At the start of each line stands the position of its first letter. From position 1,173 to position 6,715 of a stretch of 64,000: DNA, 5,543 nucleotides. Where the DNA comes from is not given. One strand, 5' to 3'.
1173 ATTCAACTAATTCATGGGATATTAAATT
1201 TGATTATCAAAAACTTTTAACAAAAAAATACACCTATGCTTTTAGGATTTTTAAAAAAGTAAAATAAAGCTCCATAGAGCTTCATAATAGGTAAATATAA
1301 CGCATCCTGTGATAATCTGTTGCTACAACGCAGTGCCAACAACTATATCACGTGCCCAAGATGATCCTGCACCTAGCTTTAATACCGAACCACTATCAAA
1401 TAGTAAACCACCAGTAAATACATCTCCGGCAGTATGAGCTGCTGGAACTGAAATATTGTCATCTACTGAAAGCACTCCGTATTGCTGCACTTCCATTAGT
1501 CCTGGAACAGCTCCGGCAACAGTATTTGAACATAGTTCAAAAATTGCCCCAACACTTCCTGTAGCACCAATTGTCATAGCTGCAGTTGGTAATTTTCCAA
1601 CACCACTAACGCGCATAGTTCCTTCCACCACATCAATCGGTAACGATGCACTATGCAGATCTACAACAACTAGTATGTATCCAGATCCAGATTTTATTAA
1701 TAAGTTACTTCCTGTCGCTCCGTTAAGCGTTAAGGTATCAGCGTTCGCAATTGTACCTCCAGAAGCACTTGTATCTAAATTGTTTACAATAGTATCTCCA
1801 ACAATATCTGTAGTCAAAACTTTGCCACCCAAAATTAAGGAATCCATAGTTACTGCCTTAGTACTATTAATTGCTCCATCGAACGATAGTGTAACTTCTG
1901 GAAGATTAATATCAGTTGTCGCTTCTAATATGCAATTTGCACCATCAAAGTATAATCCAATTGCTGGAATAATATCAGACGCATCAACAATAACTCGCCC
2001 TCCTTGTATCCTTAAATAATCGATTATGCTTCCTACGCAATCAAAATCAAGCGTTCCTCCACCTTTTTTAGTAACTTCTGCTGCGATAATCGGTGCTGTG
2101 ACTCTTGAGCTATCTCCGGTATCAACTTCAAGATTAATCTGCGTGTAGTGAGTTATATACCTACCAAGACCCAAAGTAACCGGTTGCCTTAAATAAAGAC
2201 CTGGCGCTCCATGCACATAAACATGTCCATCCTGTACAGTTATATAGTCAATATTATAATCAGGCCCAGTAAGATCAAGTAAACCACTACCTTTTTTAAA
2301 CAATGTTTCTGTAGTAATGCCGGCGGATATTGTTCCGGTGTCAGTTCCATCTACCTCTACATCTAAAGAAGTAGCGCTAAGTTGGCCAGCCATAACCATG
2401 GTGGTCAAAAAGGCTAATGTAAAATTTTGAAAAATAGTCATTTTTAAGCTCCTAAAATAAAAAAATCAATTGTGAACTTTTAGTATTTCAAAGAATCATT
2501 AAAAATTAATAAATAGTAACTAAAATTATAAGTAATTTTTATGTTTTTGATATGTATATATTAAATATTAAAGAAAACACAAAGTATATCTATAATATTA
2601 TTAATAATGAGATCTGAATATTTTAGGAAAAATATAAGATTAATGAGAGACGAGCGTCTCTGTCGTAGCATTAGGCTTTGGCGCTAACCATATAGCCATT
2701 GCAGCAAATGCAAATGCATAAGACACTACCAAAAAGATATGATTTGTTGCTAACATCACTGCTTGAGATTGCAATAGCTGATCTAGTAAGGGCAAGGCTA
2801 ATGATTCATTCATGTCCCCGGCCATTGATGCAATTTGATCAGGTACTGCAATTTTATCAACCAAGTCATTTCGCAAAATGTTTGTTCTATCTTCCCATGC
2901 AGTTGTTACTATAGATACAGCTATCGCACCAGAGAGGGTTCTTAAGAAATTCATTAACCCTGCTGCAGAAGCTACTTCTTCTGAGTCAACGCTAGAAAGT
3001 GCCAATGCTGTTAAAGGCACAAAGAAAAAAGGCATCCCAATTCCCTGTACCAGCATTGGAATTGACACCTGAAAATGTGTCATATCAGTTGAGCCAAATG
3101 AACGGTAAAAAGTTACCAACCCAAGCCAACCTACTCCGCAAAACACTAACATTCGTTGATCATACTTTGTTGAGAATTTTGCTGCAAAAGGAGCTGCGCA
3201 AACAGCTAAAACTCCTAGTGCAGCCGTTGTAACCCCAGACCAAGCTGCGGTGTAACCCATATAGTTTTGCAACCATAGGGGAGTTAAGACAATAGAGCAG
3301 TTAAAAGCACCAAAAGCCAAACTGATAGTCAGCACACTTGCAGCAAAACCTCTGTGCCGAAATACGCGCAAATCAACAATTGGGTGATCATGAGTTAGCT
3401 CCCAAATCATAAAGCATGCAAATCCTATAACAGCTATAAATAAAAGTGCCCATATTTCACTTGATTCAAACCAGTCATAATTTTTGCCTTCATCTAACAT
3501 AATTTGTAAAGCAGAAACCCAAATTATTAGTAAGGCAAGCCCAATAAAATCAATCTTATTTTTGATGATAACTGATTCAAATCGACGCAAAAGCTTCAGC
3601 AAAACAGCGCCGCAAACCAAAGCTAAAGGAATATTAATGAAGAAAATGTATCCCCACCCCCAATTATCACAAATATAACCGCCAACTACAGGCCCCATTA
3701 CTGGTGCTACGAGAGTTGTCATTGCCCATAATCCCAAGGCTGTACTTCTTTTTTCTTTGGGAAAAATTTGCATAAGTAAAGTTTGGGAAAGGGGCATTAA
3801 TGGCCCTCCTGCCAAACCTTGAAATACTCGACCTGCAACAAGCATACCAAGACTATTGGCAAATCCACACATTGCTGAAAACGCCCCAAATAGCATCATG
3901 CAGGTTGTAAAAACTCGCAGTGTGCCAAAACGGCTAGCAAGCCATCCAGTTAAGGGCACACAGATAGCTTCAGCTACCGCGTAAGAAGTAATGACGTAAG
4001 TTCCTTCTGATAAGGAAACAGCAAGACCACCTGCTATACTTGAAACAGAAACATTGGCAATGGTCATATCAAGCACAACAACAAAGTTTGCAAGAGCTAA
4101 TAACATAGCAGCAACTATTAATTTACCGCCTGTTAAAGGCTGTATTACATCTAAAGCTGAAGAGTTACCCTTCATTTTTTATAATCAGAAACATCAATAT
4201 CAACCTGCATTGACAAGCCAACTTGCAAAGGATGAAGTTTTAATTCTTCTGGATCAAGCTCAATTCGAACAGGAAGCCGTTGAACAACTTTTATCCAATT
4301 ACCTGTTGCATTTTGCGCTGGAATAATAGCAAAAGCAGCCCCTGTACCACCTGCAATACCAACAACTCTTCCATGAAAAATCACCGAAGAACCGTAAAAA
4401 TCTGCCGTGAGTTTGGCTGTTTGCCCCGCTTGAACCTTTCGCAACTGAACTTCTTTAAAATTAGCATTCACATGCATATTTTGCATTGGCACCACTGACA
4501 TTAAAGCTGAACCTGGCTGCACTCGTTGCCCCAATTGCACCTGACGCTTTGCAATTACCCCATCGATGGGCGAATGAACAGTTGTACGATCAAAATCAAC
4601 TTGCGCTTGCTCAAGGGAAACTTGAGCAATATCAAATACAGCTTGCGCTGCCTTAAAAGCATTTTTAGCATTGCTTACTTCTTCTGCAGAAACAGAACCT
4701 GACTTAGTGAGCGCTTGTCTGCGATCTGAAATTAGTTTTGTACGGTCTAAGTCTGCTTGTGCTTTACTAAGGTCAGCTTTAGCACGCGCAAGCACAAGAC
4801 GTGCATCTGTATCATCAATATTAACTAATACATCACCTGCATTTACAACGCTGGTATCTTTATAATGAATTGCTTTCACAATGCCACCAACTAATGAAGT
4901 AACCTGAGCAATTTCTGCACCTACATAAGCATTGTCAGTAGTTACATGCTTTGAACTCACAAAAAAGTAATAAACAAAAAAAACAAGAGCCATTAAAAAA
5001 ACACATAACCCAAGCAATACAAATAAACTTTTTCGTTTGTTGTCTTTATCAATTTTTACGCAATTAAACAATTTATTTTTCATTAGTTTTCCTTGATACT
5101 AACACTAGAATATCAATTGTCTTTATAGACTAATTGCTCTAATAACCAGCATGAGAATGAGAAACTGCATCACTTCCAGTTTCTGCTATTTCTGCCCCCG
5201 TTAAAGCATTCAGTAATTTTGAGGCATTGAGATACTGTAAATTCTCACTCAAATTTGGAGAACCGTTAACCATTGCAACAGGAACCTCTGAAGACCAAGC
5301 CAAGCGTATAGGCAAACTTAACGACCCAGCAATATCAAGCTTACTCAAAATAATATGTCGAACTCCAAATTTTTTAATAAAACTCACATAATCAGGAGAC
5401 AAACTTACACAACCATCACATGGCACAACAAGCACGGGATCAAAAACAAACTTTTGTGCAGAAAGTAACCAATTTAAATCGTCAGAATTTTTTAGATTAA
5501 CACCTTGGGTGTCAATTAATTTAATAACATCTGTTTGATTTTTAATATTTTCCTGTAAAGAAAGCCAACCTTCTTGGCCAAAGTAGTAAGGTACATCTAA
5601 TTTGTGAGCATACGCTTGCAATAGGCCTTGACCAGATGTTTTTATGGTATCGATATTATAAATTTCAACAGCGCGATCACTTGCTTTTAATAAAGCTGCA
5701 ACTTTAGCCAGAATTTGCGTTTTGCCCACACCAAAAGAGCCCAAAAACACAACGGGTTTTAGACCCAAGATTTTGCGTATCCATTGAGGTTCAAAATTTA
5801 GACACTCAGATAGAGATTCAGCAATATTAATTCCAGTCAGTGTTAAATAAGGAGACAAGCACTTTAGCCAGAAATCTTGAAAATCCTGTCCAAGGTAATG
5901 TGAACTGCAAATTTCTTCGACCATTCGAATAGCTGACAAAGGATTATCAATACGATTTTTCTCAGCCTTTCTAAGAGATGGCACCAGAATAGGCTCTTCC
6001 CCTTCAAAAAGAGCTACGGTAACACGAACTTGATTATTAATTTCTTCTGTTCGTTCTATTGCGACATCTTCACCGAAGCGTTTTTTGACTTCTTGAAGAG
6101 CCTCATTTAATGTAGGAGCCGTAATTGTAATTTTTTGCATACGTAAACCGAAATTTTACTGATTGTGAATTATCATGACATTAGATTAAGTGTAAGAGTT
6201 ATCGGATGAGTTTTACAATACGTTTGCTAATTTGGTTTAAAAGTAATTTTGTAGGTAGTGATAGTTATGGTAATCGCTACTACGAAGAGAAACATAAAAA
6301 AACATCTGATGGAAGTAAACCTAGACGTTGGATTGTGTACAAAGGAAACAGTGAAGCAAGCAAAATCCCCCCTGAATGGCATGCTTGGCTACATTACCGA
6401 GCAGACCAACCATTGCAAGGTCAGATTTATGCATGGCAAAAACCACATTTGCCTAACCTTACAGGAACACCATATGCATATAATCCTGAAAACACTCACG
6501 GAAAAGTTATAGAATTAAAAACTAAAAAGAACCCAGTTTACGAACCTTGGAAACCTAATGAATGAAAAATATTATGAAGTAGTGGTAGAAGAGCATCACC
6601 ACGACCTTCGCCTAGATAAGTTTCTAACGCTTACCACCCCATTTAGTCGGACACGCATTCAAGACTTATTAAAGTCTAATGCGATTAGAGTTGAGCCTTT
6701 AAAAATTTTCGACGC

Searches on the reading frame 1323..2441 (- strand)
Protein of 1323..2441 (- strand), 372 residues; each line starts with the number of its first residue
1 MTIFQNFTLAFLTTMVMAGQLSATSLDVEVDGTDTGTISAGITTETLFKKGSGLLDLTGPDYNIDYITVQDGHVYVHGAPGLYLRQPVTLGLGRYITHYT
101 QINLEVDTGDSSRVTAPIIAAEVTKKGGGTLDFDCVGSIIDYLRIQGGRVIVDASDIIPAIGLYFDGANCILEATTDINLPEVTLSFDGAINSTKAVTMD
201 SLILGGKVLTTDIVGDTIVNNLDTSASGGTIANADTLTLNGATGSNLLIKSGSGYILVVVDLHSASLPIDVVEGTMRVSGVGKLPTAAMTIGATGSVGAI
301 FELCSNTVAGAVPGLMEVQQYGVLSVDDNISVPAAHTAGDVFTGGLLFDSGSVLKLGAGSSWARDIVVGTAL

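Call 7: search_protein_families(library=pfam, proteins=[window:1323-2441:-], max_evalue=0.001)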
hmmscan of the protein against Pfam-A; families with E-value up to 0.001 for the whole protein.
window:1323-2441:- (372 aa): 0 families

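Call 18: search_protein_families(library=ncbifam, proteins=[window:1323-2441:-], max_evalue=0.1)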
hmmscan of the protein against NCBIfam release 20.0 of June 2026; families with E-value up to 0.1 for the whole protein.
window:1323-2441:- (372 aa): 0 families

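Call 83: find_encoding_contigs(protein=window:1323-2441:-, flank=10000, max_places=3)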
Protein window:1323-2441:- (372 aa): 1 contig read that carries it; 1 place shown.
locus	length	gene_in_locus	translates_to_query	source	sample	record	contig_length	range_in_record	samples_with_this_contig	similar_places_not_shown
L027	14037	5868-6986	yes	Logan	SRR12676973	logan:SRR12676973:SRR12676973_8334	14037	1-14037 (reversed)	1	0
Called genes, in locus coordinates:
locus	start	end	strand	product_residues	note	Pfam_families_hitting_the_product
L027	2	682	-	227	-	?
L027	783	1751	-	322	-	PF00849:PseudoU_synth_2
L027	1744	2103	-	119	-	PF05071:NDUFA12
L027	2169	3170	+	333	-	PF00448:SRP54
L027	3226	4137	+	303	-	PF25917:BSH_RND, PF25973:BSH_CzcB, PF25919:BSH_CusB (weak), PF25881:HH_YBHG, PF25885:HH_EMRA, PF25876:HH_MFP_RND, PF25963:Beta-barrel_AAEA (weak)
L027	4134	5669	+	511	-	PF07690:MFS_1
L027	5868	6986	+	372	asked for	-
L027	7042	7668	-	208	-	-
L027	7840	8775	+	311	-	PF13489:Methyltransf_23 (weak), PF08242:Methyltransf_12 (weak), PF13649:Methyltransf_25 (weak)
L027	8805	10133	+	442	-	PF01979:Amidohydro_1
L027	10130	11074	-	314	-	PF12146:Hydrolase_4 (weak)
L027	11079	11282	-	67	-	PF13443:HTH_26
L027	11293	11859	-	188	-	PF11188:DUF2975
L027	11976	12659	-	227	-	PF02602:HEM4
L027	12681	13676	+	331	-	PF00126:HTH_1, PF03466:LysR_substrate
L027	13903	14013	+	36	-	-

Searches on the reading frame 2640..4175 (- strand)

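Call 7: search_protein_families(library=pfam, proteins=[window:2640-4175:-], max_evalue=0.001)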
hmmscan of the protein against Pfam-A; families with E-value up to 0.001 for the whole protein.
window:2640-4175:- (511 aa): 1 family
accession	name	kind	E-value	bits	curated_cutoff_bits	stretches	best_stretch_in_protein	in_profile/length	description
PF07690.21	MFS_1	-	1.3e-52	179.3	33.4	1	26-419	1-346/347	Major Facilitator Superfamily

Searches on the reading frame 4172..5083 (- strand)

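Call 7: search_protein_families(library=pfam, proteins=[window:4172-5083:-], max_evalue=0.001)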
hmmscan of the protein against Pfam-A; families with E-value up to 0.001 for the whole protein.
window:4172-5083:- (303 aa): 5 families
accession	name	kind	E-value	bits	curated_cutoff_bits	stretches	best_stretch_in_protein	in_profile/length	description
PF13437.12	HlyD_3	-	2.7e-18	67.1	22.2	1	168-279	1-96/106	HlyD family secretion protein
PF00529.27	CusB_dom_1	-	1e-17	64.6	26.5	1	57-298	12-89/89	Cation efflux system protein CusB domain 1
PF16576.10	HlyD_D23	-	1.4e-16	60.8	30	1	56-243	17-184/214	Barrel-sandwich domain of CusB or HlyD membrane-fusion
PF13533.13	Biotin_lipoyl_2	-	3.7e-07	30.2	29.8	1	60-90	2-32/32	Biotin-lipoyl like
PF00364.28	Biotin_lipoyl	-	8.5e-05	22.7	22.1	0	60-89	44-73/73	Biotin-requiring enzyme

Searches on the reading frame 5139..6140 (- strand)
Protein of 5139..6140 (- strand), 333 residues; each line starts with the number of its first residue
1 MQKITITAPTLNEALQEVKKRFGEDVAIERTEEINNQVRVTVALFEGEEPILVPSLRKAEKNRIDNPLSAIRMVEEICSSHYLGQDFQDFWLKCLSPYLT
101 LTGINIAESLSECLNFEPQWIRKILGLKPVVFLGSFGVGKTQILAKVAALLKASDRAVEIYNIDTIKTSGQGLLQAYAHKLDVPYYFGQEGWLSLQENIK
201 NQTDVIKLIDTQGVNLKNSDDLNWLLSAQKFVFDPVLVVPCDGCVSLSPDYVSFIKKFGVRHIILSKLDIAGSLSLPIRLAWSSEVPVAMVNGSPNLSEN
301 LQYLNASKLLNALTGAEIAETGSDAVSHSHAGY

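Call 7: search_protein_families(library=pfam, proteins=[window:5139-6140:-], max_evalue=0.001)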
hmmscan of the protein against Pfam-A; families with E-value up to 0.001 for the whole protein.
window:5139-6140:- (333 aa): 1 family
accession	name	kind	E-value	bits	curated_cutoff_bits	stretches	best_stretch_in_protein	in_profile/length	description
PF00448.28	SRP54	-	1.8e-12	47.8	22.7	1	130-313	4-194/196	SRP54-type protein, GTPase domain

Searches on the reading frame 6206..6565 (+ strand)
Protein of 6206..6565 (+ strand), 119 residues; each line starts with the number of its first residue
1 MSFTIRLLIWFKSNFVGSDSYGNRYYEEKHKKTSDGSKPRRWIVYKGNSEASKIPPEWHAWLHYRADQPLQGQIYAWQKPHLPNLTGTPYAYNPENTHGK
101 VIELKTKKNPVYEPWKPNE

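Call 7: search_protein_families(library=pfam, proteins=[window:6206-6565:+], max_evalue=0.001)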
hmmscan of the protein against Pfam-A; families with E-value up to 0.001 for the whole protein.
window:6206-6565:+ (119 aa): 1 family
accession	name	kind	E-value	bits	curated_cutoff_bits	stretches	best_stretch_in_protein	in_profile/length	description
PF05071.21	NDUFA12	-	2.2e-23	83.4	23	1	14-117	2-98/98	NADH ubiquinone oxidoreductase subunit NDUFA12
